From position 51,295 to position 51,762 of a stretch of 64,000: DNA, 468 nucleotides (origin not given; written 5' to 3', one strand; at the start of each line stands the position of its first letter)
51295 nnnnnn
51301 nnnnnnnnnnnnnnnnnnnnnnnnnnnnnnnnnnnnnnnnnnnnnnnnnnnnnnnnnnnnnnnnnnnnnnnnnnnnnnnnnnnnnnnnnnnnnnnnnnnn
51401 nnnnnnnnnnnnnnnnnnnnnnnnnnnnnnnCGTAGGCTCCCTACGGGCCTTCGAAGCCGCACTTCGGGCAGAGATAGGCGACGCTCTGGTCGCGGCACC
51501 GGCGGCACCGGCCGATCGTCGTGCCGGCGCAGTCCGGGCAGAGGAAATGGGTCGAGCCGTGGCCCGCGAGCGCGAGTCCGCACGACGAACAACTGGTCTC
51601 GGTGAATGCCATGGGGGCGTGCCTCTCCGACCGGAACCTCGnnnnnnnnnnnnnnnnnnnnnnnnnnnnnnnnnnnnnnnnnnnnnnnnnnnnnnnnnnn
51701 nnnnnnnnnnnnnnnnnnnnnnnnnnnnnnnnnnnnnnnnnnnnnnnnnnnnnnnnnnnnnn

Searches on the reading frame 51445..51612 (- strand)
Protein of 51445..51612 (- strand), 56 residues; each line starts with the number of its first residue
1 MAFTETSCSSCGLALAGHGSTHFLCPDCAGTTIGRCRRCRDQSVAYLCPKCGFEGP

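Call 71: search_protein_families(library=pfam, proteins=[window:51445-51612:-], max_evalue=0.01)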
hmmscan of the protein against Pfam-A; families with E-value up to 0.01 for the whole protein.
seq(56 aa): 4 families
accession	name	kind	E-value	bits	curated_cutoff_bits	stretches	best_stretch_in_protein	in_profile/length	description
PF07754.17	HVO_2753_ZBP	-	1.4e-15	57.2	33.2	1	8-52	1-46/46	Small zinc finger protein HVO_2753-like, Zn-binding pocket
PF06906.16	DUF1272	-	0.0028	18.2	25.3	0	7-52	7-48/57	Protein of unknown function (DUF1272)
PF07282.18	Cas12f1-like_TNB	-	0.0031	18.1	26.3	0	3-31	26-48/60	Cas12f1-like, TNB domain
PF23499.1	YnfU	-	0.0089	16.3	27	1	24-52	18-45/49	YnfU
